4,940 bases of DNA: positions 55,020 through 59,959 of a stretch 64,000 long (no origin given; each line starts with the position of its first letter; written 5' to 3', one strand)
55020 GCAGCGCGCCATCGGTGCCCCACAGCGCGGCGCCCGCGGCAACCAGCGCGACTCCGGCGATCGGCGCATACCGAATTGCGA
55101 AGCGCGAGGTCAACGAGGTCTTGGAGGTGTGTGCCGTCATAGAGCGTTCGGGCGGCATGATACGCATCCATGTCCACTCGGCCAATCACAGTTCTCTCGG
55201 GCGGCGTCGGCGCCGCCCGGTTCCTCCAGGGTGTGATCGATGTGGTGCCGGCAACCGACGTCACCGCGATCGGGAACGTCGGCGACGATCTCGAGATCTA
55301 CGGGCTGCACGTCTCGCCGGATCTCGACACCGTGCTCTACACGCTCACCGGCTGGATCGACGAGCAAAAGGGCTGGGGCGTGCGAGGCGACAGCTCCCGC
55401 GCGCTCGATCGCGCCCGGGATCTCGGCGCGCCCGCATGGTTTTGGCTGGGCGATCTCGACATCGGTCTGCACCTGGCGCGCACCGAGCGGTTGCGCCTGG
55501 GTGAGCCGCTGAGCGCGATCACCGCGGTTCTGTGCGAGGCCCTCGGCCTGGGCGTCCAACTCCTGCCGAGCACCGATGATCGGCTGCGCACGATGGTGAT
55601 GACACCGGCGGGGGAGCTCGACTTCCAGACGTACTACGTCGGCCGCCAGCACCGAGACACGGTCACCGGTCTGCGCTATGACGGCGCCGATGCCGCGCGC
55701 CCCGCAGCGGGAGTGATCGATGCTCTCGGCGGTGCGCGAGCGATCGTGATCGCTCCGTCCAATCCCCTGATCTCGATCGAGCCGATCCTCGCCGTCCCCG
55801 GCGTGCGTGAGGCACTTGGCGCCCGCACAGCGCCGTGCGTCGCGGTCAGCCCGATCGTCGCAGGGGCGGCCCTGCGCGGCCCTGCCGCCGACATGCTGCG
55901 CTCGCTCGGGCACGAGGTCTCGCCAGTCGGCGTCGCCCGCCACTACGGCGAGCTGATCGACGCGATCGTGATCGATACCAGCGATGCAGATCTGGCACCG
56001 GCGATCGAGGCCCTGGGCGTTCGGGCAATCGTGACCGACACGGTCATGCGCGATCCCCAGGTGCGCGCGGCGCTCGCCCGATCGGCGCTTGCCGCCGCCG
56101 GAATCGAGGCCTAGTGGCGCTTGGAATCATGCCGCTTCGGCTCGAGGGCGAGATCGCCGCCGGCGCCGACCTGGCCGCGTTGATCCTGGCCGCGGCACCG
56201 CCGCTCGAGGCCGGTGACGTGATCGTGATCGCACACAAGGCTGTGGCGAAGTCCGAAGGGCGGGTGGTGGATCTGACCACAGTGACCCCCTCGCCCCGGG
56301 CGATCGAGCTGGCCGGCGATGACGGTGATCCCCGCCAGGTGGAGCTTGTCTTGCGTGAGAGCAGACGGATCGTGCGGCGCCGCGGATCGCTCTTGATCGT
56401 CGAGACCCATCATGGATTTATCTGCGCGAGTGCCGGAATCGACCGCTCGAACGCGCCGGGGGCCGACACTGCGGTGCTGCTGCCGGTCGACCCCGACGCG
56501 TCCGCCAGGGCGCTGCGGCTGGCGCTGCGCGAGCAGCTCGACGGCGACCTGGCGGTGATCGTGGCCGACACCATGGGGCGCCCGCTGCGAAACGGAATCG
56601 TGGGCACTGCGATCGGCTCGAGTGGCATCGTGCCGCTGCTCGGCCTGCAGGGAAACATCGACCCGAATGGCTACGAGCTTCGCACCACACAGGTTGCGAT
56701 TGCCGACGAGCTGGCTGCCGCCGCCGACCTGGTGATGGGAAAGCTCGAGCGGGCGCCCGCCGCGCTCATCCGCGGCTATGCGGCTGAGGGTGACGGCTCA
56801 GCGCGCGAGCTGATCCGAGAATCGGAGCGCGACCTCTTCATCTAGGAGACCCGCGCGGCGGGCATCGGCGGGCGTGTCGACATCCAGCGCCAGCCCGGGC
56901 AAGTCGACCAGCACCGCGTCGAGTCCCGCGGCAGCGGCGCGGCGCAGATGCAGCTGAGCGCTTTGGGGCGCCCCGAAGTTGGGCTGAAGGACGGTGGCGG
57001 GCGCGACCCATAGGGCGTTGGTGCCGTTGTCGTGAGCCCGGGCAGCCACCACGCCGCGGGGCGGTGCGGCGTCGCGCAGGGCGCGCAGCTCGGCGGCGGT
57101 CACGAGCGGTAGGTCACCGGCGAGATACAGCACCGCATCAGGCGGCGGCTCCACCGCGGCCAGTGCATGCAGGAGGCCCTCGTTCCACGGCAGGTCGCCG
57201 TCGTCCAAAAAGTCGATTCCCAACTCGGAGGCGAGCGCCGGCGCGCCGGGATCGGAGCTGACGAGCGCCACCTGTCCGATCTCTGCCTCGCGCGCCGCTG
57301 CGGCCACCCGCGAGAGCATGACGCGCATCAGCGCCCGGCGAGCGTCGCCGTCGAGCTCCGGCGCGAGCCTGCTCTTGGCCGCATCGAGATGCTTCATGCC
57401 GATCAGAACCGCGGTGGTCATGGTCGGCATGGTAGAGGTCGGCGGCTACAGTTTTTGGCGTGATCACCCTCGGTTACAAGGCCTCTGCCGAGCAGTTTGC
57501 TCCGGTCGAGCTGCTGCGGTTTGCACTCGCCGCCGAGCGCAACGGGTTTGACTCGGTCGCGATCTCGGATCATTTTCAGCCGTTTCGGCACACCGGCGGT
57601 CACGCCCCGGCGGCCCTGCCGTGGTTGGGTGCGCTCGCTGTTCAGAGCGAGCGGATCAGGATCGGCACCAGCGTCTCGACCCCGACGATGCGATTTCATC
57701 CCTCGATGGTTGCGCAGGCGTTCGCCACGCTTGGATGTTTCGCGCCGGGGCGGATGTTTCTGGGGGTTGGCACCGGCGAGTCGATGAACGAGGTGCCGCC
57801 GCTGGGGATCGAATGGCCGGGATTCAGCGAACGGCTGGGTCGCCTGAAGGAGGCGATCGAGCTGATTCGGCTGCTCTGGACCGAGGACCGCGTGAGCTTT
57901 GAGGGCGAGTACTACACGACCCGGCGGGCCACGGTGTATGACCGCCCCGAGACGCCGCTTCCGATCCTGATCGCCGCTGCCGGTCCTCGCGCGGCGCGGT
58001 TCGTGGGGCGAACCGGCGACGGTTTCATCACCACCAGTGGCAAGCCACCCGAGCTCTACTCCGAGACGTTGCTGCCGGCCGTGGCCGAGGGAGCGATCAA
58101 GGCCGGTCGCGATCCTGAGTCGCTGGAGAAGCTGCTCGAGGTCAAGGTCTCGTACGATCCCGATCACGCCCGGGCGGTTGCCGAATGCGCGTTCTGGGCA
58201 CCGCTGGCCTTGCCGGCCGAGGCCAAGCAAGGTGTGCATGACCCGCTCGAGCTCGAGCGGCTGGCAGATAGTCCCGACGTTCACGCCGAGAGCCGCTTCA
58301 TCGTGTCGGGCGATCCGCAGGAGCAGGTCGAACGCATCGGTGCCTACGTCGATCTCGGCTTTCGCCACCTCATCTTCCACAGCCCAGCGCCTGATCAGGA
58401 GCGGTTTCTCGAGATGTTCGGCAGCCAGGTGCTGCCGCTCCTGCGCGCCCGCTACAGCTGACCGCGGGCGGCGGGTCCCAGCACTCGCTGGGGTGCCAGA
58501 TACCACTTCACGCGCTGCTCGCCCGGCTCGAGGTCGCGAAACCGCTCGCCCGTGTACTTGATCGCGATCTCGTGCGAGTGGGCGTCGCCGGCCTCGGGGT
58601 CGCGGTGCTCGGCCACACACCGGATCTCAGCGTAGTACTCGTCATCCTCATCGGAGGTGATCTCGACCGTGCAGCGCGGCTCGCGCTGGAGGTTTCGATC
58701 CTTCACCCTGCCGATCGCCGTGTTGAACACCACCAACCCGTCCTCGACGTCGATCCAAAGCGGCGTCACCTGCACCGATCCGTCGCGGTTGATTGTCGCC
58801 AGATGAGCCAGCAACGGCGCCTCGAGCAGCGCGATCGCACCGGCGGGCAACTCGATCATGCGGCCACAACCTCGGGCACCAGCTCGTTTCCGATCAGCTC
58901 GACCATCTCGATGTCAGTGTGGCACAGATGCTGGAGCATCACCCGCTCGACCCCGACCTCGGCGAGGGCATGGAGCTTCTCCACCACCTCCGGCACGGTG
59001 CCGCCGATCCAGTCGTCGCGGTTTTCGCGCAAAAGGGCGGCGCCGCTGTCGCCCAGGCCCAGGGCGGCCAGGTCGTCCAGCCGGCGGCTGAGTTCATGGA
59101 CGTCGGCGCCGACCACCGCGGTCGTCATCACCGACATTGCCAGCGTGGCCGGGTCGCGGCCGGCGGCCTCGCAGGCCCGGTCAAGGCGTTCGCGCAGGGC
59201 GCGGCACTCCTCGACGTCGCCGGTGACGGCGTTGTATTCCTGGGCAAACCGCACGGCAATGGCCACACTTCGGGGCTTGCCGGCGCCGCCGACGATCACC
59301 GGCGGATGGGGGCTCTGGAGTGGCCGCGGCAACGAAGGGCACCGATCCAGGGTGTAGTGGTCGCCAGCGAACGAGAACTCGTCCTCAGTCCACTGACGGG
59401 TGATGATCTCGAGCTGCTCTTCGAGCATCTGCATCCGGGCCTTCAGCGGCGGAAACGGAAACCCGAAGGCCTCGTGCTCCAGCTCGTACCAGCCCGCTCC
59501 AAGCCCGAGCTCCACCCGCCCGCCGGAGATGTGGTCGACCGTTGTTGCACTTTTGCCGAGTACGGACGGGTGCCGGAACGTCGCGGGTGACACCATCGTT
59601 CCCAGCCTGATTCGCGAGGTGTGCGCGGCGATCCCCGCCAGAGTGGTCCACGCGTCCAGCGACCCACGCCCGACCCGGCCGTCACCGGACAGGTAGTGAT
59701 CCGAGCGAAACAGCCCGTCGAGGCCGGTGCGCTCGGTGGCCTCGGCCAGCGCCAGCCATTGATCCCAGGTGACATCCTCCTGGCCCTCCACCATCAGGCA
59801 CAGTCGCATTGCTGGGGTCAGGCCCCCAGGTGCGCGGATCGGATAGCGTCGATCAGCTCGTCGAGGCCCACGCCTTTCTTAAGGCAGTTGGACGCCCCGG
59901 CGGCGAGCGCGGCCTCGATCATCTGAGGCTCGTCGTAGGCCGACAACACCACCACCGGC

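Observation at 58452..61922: Six-gene operon that looks like a compact Spo0F/Spo0B/Spo0A-style phosphorelay wired to a PfkB kinase and two F420-type oxidoreductases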

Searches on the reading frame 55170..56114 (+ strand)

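Call 5: search_protein_families(library=ncbifam, proteins=[window:55170-56114:+], max_evalue=0.001)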
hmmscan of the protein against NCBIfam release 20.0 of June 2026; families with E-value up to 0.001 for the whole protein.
window:55170-56114:+ (314 aa): 2 families
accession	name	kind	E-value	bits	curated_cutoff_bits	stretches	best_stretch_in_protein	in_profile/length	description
TIGR01819.1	F420_cofD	equivalog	2.5e-91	305.8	257.45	1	6-306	1-299/301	2-phospho-L-lactate transferase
TIGR01826.1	CofD_related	subfamily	7.1e-06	25.7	196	1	112-272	99-250/310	uridine diphosphate-N-acetylglucosamine-binding protein YvcK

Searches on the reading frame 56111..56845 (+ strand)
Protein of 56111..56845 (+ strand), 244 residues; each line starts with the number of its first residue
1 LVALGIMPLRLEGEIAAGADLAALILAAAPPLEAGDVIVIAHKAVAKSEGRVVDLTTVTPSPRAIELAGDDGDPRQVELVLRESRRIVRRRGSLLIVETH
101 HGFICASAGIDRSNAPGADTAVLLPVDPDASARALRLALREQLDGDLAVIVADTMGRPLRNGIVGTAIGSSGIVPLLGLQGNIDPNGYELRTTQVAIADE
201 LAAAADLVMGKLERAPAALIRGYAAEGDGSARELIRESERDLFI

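Call 5: search_protein_families(library=ncbifam, proteins=[window:56111-56845:+], max_evalue=0.001)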
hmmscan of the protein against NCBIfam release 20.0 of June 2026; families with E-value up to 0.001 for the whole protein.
window:56111-56845:+ (244 aa): 4 families
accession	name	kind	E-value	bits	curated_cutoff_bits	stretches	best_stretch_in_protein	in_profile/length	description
TIGR01916.1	F420_cofE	equivalog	1.2e-73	247.5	180.65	1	14-243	11-243/244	coenzyme F420-0:L-glutamate ligase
NF009810.0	PRK13294.1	equivalog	3.4e-67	227.3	304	1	4-243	13-242/449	coenzyme F420-0:L-glutamate ligase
NF009809.0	PRK13293.1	equivalog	4.6e-64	216.2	274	1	14-243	13-243/253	coenzyme F420-0:L-glutamate ligase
TIGR04132.1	intra_fol_E_lig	hypoth_equivalog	2.1e-20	73.1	350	1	15-221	11-201/241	putative folate metabolism gamma-glutamate ligase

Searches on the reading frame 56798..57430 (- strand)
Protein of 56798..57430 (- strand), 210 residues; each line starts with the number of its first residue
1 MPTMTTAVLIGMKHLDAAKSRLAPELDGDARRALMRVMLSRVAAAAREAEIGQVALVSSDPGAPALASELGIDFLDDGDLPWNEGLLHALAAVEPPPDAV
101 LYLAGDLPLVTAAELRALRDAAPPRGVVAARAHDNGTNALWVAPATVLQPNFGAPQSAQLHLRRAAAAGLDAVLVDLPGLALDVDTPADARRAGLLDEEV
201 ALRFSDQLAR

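Call 3: search_protein_families(library=pfam, proteins=[window:56798-57430:-], max_evalue=0.01)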
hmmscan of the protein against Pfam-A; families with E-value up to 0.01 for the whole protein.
window:56798-57430:- (210 aa): 2 families
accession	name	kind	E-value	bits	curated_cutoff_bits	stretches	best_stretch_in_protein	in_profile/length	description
PF01983.22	CofC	-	1.2e-15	57.7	22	1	7-189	2-178/217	Guanylyl transferase CofC like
PF12804.13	NTP_transf_3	-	1.2e-10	42.2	27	1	37-146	25-136/160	MobA-like NTP transferase domain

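Call 5: search_protein_families(library=ncbifam, proteins=[window:56798-57430:-], max_evalue=0.001)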
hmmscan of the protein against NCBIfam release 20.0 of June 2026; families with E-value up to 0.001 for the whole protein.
window:56798-57430:- (210 aa): 2 families
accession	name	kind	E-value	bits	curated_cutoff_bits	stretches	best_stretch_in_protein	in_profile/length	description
TIGR03552.1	F420_cofC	equivalog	6.6e-39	133.6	105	1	8-197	2-191/196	2-phospho-L-lactate guanylyltransferase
TIGR04282.1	glyco_like_cofC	hypoth_equivalog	0.00017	21.4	134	1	15-189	10-188/189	TIGR04282 family arsenosugar biosynthesis glycosyltransferase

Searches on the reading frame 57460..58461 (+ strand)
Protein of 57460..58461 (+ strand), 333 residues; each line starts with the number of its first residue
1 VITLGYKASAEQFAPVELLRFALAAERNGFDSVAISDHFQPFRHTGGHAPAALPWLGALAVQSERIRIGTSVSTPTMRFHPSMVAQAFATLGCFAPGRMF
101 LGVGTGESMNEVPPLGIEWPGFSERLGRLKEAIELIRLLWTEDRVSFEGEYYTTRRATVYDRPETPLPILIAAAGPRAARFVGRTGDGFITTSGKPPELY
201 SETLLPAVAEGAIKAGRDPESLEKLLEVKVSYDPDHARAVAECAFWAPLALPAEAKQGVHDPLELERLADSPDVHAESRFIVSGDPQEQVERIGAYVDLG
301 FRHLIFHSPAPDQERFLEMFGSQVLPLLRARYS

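Call 3: search_protein_families(library=pfam, proteins=[window:57460-58461:+], max_evalue=0.01)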
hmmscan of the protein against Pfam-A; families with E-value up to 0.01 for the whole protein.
window:57460-58461:+ (333 aa): 1 family
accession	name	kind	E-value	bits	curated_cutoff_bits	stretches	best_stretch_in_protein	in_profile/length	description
PF00296.26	Bac_luciferase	-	1.2e-62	212.5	27.9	1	9-303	16-314/314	Luciferase-like monooxygenase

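Call 5: search_protein_families(library=ncbifam, proteins=[window:57460-58461:+], max_evalue=0.001)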
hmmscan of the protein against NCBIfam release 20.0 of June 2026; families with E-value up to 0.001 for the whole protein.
window:57460-58461:+ (333 aa): 31 families (the best 25 are shown)
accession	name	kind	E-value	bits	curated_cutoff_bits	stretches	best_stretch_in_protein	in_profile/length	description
TIGR03554.1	F420_G6P_DH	equivalog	7.4e-126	419.6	420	1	3-329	3-331/331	glucose-6-phosphate dehydrogenase (coenzyme-F420)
TIGR03557.1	F420_G6P_family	subfamily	1.7e-71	241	210.4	1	4-329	1-315/316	TIGR03557 family F420-dependent LLM class oxidoreductase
TIGR04465.1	ArgArg_F420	equivalog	3e-64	217.3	470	1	4-329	48-364/364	F420-dependent hydroxymycolic acid dehydrogenase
TIGR03885.1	flavin_revert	hypoth_equivalog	4.1e-64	216.8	398.7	1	4-327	1-314/315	TIGR03885 family FMN-dependent LLM class oxidoreductase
TIGR03619.1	F420_Rv2161c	subfamily_domain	5.6e-40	137.5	166.9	1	20-241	2-218/247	TIGR03619 family F420-dependent LLM class oxidoreductase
TIGR03560.1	F420_Rv1855c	subfamily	1.8e-35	122.8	231.4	1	16-224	13-224/227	TIGR03560 family F420-dependent LLM class oxidoreductase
TIGR03555.1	F420_mer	equivalog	9.3e-29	100.8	348.7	1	17-240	13-222/325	5,10-methylenetetrahydromethanopterin reductase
NF002619.0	PRK02271.1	equivalog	1.2e-28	100.4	276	1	17-323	15-323/329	5,10-methylenetetrahydromethanopterin reductase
TIGR03564.1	F420_MSMEG_4879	subfamily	3.4e-23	82.6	234.25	1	52-248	26-218/265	TIGR03564 family F420-dependent LLM class oxidoreductase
TIGR03621.1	F420_MSMEG_2516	subfamily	4.6e-23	81.8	213.15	1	17-187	15-171/295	TIGR03621 family F420-dependent LLM class oxidoreductase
TIGR04021.1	LLM_DMSO2_sfnG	equivalog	8.1e-21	74.8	382.95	1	20-203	32-213/350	dimethylsulfone monooxygenase SfnG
TIGR03854.1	F420_MSMEG_3544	hypoth_equivalog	7e-20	71.5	295.6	1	15-218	12-204/290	TIGR03854 family LLM class F420-dependent oxidoreductase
TIGR03857.1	F420_MSMEG_2249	hypoth_equivalog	1.7e-18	66.9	218.4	1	15-239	13-225/329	TIGR03857 family LLM class F420-dependent oxidoreductase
TIGR04024.1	F420_NP1902A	hypoth_equivalog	7.8e-18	64.3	345.4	1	16-192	15-179/330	TIGR04024 family LLM class F420-dependent oxidoreductase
TIGR03842.1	F420_CPS_4043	hypoth_equivalog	6.5e-17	61.6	295.45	1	61-226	51-202/329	TIGR03842 family LLM class F420-dependent oxidoreductase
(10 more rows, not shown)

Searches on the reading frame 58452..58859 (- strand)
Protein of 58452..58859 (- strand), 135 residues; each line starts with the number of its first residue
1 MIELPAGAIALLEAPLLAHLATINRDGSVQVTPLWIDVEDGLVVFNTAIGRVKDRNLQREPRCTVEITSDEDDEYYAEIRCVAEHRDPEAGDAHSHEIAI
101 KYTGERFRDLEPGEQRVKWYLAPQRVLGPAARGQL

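Call 3: search_protein_families(library=pfam, proteins=[window:58452-58859:-], max_evalue=0.01)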
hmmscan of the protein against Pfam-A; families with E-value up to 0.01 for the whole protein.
window:58452-58859:- (135 aa): 2 families
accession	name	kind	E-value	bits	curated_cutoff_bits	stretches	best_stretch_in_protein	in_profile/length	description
PF01243.27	PNPOx_N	-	1.7e-07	32.1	28.1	1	10-103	7-94/120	Pyridoxamine 5'-phosphate oxidase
PF12900.13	Pyridox_ox_2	-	9.9e-05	22.8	27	1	9-112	6-117/140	Pyridoxamine 5'-phosphate oxidase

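Call 5: search_protein_families(library=ncbifam, proteins=[window:58452-58859:-], max_evalue=0.001)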
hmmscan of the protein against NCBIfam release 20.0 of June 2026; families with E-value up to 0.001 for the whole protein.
window:58452-58859:- (135 aa): 3 families
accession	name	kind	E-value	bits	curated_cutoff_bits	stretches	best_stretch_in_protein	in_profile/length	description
TIGR03618.1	Rv1155_F420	subfamily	6.3e-26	91.1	79.05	1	10-128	3-127/127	TIGR03618 family F420-dependent PPOX class oxidoreductase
TIGR03666.1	Rv2061_F420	subfamily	3e-06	26.9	84.9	1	13-68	10-65/132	PPOX class F420-dependent oxidoreductase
TIGR03667.1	Rv3369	hypoth_equivalog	9.6e-06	25.5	125.3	1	12-108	11-106/130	TIGR03667 family PPOX class F420-dependent oxidoreductase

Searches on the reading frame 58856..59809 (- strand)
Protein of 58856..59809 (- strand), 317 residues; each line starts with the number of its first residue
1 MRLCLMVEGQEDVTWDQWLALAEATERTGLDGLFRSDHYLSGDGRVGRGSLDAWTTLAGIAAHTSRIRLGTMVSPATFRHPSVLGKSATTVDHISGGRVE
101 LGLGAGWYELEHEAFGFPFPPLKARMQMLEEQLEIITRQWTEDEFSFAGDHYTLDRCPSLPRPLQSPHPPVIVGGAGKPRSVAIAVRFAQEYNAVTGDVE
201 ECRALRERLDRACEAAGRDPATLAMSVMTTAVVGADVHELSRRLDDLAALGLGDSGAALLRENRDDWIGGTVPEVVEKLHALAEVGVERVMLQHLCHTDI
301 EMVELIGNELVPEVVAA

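Call 3: search_protein_families(library=pfam, proteins=[window:58856-59809:-], max_evalue=0.01)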
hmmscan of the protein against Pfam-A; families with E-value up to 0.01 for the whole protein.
window:58856-59809:- (317 aa): 1 family
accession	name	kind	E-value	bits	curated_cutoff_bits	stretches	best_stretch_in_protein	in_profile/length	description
PF00296.26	Bac_luciferase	-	2.7e-53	181.8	27.9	1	13-248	20-245/314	Luciferase-like monooxygenase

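Call 5: search_protein_families(library=ncbifam, proteins=[window:58856-59809:-], max_evalue=0.001)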
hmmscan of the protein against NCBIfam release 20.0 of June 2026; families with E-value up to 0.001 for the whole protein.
window:58856-59809:- (317 aa): 30 families (the best 25 are shown)
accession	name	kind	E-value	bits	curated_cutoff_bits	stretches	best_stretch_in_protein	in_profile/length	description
TIGR03560.1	F420_Rv1855c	subfamily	2.9e-82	275.8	231.4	1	5-228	4-227/227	TIGR03560 family F420-dependent LLM class oxidoreductase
TIGR03619.1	F420_Rv2161c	subfamily_domain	1.3e-47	162.5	166.9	1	20-292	2-245/247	TIGR03619 family F420-dependent LLM class oxidoreductase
TIGR03856.1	F420_MSMEG_2906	subfamily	6.4e-37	127.4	243.7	1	2-235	2-216/249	LLM class F420-dependent oxidoreductase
TIGR03621.1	F420_MSMEG_2516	subfamily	1.8e-36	125.8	213.15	1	2-239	2-229/295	TIGR03621 family F420-dependent LLM class oxidoreductase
TIGR03557.1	F420_G6P_family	subfamily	2.5e-30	105.7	210.4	1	18-212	15-205/316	TIGR03557 family F420-dependent LLM class oxidoreductase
TIGR04021.1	LLM_DMSO2_sfnG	equivalog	6.9e-30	104.6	382.95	1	9-225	21-232/350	dimethylsulfone monooxygenase SfnG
TIGR04465.1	ArgArg_F420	equivalog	4e-26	91.9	470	1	7-237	51-276/364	F420-dependent hydroxymycolic acid dehydrogenase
TIGR03571.1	lucif_BA3436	subfamily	5.7e-22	78.3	303.9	1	10-177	25-191/304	TIGR03571 family LLM class oxidoreductase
TIGR03559.1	F420_Rv3520c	subfamily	2.2e-20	73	335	1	25-258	22-253/325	LLM class F420-dependent oxidoreductase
TIGR04024.1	F420_NP1902A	hypoth_equivalog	6.9e-19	67.7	345.4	1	51-241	40-225/330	TIGR04024 family LLM class F420-dependent oxidoreductase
TIGR03564.1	F420_MSMEG_4879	subfamily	9.9e-19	68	234.25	1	50-246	23-213/265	TIGR03564 family F420-dependent LLM class oxidoreductase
TIGR03860.1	FMN_nitrolo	subfamily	4.2e-18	65.4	279.7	2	13-141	26-161/422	NtaA/DmoA family FMN-dependent monooxygenase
TIGR03857.1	F420_MSMEG_2249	hypoth_equivalog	5e-18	65.4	218.4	1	56-238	45-219/329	TIGR03857 family LLM class F420-dependent oxidoreductase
TIGR03612.1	RutA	equivalog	5.6e-17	62.3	498.3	1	50-228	64-243/355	pyrimidine utilization protein A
TIGR03565.1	alk_sulf_monoox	equivalog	5.4e-16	58.6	518.2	1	46-222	48-218/346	FMNH2-dependent alkanesulfonate monooxygenase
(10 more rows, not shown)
